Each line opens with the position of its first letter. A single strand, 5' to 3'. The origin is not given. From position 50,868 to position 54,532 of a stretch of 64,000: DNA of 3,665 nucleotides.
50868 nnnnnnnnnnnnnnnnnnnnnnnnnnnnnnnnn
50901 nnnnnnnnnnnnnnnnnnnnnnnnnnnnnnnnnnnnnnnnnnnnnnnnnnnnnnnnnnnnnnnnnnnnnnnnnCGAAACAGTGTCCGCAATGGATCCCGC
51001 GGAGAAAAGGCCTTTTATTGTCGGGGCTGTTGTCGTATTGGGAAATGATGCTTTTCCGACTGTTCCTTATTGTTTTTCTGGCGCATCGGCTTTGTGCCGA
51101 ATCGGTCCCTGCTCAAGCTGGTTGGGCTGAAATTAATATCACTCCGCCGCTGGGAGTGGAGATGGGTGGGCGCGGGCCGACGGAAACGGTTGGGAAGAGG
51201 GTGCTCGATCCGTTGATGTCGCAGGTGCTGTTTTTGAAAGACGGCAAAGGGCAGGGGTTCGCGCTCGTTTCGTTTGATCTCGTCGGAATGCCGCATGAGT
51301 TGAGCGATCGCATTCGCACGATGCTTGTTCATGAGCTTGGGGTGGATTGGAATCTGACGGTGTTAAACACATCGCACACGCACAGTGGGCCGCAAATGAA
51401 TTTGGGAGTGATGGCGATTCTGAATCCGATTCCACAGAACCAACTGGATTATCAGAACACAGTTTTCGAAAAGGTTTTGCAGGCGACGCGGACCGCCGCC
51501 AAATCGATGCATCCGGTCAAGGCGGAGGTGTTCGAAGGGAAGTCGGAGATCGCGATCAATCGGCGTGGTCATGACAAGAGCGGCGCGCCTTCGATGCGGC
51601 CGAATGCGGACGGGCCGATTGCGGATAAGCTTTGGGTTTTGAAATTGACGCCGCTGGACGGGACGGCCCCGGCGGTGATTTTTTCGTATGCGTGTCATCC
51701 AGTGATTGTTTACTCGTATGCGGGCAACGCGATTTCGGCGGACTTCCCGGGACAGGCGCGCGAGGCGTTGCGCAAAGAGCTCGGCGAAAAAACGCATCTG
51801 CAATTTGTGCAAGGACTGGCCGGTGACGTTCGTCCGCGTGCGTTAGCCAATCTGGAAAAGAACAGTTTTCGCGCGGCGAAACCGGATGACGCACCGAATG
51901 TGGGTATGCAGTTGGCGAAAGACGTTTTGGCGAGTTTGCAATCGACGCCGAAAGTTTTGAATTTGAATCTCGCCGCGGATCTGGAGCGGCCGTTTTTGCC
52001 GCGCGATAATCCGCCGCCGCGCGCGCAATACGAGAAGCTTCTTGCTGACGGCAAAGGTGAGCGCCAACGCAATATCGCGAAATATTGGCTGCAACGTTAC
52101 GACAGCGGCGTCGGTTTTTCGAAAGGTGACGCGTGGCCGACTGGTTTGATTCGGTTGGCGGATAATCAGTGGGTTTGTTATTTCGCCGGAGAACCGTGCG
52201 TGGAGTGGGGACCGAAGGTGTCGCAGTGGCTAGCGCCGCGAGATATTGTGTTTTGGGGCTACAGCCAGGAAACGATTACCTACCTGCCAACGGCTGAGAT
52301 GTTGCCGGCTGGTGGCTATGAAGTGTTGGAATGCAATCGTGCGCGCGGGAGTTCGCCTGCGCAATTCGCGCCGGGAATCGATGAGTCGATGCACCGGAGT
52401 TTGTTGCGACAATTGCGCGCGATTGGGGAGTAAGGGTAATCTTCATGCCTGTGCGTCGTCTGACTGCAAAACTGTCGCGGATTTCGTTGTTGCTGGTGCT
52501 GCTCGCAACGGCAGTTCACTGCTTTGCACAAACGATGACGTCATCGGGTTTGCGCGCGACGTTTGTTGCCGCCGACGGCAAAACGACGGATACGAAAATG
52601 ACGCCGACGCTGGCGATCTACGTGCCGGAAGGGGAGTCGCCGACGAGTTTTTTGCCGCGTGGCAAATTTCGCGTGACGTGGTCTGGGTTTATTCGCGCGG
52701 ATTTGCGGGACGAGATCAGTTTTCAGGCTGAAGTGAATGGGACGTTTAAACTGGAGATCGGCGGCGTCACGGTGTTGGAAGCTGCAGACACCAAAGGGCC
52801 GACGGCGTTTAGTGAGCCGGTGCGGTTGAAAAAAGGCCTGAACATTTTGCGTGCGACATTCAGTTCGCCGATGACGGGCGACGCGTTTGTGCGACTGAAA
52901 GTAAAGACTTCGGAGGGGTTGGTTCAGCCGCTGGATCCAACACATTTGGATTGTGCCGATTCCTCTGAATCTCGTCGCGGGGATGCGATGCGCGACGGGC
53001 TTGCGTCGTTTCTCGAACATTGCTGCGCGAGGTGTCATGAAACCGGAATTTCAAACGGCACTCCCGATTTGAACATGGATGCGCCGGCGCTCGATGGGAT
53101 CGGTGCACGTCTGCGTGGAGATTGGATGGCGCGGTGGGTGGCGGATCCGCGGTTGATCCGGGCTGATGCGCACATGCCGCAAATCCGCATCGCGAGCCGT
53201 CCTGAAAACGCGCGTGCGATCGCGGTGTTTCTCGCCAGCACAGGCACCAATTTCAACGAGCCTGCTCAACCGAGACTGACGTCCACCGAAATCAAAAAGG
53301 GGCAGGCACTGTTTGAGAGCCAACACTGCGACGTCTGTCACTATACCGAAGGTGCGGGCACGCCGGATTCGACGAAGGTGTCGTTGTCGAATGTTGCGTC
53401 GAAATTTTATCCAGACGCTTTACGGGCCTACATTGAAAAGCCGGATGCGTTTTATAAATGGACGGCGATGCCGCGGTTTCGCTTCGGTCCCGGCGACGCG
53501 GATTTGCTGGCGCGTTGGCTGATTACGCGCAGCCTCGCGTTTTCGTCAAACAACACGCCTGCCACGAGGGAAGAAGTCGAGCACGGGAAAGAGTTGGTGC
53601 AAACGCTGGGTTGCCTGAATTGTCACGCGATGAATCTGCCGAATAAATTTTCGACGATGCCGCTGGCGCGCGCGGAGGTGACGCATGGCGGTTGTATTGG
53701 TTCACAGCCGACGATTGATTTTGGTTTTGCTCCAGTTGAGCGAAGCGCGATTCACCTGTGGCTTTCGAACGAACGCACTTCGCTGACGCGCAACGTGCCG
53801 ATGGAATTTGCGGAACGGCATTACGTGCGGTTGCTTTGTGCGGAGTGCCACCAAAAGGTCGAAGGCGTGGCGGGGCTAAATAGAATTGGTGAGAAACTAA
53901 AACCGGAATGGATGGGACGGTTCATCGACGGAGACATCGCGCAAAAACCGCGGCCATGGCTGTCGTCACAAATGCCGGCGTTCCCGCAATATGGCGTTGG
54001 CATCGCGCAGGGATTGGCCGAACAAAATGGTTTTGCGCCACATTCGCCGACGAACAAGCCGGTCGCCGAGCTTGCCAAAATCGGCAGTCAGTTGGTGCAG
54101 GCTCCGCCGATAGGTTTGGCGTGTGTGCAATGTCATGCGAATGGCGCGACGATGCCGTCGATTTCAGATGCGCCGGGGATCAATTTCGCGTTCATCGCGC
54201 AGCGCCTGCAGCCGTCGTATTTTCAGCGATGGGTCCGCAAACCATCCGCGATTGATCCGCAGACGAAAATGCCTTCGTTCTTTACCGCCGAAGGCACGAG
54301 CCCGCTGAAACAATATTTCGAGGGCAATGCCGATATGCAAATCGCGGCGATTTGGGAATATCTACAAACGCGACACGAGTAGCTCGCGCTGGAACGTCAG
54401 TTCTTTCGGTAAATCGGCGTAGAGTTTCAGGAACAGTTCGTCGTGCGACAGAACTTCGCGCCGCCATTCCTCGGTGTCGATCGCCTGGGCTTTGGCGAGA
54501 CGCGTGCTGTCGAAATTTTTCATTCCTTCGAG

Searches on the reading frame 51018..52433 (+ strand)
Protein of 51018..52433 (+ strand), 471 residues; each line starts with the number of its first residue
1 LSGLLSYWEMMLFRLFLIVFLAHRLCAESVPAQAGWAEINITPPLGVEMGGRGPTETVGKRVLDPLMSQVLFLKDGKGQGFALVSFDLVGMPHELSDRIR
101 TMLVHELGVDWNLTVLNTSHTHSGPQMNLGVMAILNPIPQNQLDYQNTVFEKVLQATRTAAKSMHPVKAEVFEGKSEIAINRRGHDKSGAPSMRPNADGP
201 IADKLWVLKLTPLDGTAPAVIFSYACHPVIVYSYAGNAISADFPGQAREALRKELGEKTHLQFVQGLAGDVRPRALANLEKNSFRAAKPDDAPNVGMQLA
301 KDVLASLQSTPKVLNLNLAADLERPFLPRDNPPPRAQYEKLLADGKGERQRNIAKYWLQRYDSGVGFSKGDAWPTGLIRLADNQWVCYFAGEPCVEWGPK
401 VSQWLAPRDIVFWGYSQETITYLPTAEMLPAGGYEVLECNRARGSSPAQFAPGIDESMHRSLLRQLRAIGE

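Call 86: search_protein_families(library=pfam, proteins=[window:51018-52433:+], max_evalue=0.00001)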
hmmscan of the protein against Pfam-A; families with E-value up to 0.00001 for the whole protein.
window:51018-52433:+ (471 aa): 0 families

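Call 89: search_protein_families(library=pfam, proteins=[window:51018-52433:+], max_evalue=1)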
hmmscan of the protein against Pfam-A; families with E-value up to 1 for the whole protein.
window:51018-52433:+ (471 aa): 2 families
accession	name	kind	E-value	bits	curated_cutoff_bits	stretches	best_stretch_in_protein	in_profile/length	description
PF04734.18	Ceramidase_alk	-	0.00015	21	32.1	1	35-274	4-257/509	Neutral/alkaline non-lysosomal ceramidase, N-terminal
PF09843.14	DUF2070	-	0.036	12.8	30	1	65-179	421-525/561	Predicted membrane protein (DUF2070)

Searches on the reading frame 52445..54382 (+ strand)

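Call 86: search_protein_families(library=pfam, proteins=[window:52445-54382:+], max_evalue=0.00001)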
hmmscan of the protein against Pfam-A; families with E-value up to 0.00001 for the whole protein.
window:52445-54382:+ (645 aa): 3 families
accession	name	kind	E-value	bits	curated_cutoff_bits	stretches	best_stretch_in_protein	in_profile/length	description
PF13442.11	Cytochrome_CBB3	-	8.8e-18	64.8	27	0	282-359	2-68/68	Cytochrome C oxidase, cbb3-type, subunit III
PF00034.26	Cytochrom_C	-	2.6e-14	54.7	21.3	0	283-340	1-56/90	Cytochrome c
PF14495.11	Cytochrom_C550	-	4.6e-06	26.8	27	0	276-316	19-56/136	Cytochrome c-550 domain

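Call 89: search_protein_families(library=pfam, proteins=[window:52445-54382:+], max_evalue=1)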
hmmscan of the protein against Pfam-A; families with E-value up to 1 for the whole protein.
window:52445-54382:+ (645 aa): 7 families
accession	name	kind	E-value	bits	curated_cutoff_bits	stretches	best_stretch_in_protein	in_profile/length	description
PF13442.11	Cytochrome_CBB3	-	8.8e-18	64.8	27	3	282-359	2-68/68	Cytochrome C oxidase, cbb3-type, subunit III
PF00034.26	Cytochrom_C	-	2.6e-14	54.7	21.3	2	283-340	1-56/90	Cytochrome c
PF14495.11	Cytochrom_C550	-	4.6e-06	26.8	27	1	276-316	19-56/136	Cytochrome c-550 domain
PF13435.11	Cytochrome_C554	-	0.00012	23.4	20.8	0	373-398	34-59/84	Cytochrome c554 and c-prime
PF14522.11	Cytochrome_C7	-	0.0031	17.7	24.8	0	379-471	4-50/67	Cytochrome c7 and related cytochrome c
PF07691.17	PA14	-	0.013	15.7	24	1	65-131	36-109/147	PA14 domain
PF14376.11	Haem_bd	-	0.064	13.7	27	0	558-580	40-62/133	Haem-binding domain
